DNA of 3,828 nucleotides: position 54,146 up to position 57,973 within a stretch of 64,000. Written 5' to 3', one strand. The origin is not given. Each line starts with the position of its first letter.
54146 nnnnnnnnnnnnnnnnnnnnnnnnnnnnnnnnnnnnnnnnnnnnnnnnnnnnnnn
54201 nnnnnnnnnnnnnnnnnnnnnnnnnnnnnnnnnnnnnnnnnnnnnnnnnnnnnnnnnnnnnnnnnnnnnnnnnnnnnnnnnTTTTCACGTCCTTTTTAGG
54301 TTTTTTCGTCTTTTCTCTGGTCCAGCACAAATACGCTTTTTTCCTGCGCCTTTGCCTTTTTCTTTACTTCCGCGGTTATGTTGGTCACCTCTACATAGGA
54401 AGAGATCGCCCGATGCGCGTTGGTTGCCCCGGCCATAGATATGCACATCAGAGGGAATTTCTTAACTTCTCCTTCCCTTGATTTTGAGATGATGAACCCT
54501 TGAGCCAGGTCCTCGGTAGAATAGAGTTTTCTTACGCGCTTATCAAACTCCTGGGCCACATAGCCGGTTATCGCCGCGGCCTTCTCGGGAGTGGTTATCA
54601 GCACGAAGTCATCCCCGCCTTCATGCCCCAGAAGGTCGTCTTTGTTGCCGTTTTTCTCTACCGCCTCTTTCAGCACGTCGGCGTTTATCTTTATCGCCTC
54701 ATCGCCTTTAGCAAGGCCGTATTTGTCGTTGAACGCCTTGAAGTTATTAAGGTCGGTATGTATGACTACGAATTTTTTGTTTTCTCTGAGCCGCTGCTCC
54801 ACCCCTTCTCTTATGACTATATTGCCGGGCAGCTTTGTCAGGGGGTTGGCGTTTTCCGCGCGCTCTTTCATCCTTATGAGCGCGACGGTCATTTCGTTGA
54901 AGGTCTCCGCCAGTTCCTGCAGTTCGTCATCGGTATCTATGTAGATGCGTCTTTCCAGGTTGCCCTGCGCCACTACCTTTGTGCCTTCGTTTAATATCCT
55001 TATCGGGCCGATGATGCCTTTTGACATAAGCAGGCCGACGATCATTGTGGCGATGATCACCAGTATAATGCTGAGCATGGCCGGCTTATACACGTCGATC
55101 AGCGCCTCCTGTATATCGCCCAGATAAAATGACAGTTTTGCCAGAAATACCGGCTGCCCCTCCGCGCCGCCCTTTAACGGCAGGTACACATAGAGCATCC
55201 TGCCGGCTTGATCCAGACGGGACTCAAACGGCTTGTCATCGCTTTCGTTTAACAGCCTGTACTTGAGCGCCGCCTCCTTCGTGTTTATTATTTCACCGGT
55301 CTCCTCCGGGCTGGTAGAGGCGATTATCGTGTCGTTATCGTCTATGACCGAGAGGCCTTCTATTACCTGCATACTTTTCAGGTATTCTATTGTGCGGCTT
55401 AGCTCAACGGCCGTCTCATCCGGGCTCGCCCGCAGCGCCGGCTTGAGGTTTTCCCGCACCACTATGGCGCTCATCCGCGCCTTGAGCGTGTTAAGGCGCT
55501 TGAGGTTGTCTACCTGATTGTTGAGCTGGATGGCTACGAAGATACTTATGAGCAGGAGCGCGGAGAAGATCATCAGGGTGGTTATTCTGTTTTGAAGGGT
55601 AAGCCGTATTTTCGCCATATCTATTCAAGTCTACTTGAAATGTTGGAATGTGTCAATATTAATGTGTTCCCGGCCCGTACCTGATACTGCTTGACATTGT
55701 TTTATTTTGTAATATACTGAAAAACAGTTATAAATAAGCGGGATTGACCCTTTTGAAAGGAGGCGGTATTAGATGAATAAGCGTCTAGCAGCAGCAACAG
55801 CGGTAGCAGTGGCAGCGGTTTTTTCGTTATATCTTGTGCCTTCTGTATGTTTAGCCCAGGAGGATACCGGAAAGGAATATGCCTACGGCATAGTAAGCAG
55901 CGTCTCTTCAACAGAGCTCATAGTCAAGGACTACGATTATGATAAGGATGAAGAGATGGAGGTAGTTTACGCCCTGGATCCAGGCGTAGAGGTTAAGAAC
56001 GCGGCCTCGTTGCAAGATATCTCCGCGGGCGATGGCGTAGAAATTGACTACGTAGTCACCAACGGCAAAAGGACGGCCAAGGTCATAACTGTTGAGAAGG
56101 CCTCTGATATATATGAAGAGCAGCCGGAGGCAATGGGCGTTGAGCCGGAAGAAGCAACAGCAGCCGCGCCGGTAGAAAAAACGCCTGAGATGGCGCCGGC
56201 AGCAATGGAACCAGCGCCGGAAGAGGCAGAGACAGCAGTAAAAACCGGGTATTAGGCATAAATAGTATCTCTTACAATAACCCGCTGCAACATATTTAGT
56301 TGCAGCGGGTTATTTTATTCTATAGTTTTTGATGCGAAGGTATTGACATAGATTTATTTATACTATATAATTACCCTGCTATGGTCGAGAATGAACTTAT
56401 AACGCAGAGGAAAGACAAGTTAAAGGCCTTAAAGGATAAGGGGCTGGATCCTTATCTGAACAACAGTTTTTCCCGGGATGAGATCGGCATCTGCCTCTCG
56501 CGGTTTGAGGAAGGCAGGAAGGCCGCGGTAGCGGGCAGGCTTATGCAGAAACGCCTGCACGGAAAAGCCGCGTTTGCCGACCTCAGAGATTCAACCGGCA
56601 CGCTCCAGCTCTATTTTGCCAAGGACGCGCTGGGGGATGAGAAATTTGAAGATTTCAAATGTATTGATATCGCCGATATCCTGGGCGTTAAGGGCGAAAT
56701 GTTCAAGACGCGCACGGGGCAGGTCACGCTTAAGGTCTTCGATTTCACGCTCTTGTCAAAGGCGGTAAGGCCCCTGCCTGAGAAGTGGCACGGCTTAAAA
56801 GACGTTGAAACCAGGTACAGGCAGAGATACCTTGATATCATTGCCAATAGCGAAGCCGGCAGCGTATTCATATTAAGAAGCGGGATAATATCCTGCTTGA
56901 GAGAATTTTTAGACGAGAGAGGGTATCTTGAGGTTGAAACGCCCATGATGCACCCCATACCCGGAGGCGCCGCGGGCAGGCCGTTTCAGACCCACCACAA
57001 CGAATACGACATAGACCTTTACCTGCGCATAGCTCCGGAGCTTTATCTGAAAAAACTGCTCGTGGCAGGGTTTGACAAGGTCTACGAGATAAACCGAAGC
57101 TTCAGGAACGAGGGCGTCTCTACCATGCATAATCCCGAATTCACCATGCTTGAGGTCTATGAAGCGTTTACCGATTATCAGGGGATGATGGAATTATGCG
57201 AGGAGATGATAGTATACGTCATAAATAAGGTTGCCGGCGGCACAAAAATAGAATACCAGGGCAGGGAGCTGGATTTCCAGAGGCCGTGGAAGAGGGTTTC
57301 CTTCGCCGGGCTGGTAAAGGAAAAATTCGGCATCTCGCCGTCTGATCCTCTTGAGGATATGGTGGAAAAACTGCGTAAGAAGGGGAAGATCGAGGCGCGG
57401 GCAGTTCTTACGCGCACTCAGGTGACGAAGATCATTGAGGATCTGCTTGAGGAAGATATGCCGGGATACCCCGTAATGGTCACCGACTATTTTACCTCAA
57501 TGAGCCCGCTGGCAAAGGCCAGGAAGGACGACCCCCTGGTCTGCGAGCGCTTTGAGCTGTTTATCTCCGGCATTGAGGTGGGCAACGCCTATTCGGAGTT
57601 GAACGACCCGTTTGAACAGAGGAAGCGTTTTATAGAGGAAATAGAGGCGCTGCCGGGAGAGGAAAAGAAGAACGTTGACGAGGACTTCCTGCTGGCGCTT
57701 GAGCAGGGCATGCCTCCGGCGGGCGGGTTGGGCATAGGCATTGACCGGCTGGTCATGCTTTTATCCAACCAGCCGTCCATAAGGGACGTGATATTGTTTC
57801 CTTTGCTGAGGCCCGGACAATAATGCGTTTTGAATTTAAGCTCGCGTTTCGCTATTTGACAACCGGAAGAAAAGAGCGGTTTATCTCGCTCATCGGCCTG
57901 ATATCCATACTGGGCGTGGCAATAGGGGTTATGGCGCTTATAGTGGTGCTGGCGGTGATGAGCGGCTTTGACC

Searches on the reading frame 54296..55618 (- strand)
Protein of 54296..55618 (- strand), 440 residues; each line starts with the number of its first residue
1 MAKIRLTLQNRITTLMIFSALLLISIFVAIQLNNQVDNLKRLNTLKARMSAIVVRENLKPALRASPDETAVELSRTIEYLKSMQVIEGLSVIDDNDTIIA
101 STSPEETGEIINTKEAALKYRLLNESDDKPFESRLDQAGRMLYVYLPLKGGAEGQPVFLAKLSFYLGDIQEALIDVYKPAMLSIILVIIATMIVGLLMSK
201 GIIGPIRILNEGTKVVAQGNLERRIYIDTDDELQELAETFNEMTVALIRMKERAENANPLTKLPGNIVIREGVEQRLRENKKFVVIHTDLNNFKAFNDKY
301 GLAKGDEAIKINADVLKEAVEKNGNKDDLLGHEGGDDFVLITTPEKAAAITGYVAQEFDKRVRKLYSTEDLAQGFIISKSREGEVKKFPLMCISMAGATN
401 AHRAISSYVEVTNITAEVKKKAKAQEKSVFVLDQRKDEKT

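Call 64: search_protein_families(library=pfam, proteins=[window:54296-55618:-], max_evalue=0.00001)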
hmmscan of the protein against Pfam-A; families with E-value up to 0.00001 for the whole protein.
window:54296-55618:- (440 aa): 2 families
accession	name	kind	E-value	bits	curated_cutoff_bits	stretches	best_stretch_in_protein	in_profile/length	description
PF00990.26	GGDEF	-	2.6e-14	53.7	23.8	1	259-358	5-107/161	Diguanylate cyclase, GGDEF domain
PF00672.30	HAMP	-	1.1e-10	42.1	25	1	198-247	2-51/53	HAMP domain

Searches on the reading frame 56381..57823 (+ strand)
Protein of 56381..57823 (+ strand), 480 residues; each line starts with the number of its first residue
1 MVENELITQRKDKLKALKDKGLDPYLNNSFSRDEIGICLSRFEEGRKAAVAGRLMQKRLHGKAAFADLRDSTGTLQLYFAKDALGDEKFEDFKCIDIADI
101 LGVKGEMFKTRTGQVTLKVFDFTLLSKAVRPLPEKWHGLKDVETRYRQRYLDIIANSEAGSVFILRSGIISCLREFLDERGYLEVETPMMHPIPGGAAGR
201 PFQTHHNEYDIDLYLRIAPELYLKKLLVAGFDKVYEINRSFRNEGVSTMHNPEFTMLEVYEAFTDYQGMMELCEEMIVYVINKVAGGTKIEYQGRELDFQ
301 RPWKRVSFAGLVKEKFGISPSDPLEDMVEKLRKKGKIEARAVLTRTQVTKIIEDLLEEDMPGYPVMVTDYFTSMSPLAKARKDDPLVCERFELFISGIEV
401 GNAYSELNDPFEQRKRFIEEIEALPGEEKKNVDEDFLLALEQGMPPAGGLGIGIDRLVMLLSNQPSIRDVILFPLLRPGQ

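Call 64: search_protein_families(library=pfam, proteins=[window:56381-57823:+], max_evalue=0.00001)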
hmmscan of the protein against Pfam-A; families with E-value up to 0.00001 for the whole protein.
window:56381-57823:+ (480 aa): 2 families
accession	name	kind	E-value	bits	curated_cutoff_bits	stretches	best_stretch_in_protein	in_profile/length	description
PF00152.25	tRNA-synt_2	-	5e-87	292.3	25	1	142-475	2-306/308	tRNA synthetases class II (D, K and N)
PF01336.31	tRNA_anti-codon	-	1.6e-14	54.1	27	1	50-125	3-75/75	OB-fold nucleic acid binding domain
